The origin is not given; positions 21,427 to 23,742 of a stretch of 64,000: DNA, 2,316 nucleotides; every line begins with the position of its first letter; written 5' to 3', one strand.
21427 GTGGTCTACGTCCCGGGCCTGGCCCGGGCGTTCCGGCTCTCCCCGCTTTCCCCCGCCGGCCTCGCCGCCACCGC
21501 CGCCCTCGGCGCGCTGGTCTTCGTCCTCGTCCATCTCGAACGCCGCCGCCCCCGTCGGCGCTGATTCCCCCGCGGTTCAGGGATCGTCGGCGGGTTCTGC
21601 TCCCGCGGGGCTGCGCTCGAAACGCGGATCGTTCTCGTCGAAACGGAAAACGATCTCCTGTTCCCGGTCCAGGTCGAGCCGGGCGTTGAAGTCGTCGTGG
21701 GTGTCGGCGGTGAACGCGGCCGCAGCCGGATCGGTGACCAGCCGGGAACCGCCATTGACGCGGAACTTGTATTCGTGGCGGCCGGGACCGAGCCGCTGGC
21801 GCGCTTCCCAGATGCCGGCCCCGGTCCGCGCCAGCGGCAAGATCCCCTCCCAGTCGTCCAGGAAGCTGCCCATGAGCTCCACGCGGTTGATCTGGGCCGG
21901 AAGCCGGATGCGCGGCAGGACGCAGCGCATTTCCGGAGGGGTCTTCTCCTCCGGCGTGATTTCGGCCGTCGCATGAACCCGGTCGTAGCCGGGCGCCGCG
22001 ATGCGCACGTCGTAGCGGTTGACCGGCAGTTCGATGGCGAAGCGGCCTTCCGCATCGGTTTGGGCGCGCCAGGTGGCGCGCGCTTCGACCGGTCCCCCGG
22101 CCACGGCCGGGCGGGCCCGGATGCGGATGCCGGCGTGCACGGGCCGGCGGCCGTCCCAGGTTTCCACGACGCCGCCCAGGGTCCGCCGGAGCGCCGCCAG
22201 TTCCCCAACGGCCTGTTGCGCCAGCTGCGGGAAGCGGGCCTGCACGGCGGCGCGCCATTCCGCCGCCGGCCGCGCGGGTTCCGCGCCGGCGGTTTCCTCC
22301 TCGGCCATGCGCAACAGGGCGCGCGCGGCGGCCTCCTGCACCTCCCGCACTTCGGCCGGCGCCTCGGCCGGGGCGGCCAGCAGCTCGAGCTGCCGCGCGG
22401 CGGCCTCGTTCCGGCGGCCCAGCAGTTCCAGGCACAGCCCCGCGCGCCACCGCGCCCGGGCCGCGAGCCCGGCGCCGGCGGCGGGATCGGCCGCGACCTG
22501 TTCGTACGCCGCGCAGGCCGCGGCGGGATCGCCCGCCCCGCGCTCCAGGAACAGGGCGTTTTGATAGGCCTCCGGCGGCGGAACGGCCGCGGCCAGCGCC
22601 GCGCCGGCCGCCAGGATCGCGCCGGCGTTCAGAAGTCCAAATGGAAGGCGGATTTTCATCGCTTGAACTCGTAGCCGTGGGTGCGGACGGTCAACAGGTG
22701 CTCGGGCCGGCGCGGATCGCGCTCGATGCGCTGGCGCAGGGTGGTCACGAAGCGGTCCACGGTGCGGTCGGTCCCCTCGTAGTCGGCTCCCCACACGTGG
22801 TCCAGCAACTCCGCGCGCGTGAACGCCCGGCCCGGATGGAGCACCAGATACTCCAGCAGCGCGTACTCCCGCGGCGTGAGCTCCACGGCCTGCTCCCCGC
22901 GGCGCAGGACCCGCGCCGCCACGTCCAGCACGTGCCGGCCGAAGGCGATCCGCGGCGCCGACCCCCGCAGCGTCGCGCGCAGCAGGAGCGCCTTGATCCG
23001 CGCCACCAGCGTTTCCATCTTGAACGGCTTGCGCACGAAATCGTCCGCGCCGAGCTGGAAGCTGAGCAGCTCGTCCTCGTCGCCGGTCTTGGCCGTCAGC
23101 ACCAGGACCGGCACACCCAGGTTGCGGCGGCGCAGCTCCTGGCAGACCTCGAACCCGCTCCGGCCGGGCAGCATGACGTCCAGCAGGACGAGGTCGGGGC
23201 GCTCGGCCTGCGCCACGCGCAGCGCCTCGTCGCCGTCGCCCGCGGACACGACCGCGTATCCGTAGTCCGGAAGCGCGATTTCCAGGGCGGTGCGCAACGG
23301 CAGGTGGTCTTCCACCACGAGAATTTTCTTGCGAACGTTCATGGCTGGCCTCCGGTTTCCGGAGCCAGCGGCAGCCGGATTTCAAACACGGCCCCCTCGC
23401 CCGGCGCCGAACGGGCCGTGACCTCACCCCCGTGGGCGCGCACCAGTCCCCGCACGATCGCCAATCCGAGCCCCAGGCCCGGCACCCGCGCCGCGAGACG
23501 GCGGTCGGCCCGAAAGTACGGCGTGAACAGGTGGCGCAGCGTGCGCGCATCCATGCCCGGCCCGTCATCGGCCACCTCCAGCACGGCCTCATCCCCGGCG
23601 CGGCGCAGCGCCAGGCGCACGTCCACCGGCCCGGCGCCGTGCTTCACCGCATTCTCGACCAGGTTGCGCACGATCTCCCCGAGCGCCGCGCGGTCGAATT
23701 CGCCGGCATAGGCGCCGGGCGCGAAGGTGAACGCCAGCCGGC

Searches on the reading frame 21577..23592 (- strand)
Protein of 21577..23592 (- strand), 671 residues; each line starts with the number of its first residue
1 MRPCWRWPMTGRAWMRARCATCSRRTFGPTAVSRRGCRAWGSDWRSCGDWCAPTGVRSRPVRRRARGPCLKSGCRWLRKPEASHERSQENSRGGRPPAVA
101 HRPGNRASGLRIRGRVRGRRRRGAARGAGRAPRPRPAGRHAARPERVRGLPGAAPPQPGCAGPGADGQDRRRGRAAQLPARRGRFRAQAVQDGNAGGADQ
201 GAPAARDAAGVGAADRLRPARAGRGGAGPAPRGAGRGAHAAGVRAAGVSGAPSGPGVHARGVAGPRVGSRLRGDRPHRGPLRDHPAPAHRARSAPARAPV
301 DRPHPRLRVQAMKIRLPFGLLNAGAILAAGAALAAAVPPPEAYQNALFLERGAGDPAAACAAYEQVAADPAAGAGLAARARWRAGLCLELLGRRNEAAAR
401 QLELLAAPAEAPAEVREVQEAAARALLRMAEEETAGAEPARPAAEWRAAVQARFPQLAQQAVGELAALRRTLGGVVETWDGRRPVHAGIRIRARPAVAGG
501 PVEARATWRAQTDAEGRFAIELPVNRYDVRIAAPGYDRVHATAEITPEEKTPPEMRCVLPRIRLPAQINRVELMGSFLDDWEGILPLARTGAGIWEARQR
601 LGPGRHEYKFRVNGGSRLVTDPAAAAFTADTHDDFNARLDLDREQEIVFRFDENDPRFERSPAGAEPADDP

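Call 70: search_protein_families(library=pfam, proteins=[window:21577-23592:-], max_evalue=0.00001)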
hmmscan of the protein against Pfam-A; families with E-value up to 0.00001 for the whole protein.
window:21577-23592:- (671 aa): 1 family
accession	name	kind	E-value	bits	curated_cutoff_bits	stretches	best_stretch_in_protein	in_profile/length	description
PF13620.12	CarboxypepD_reg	-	7.1e-07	29.9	32.3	1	503-550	20-74/82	Carboxypeptidase regulatory-like domain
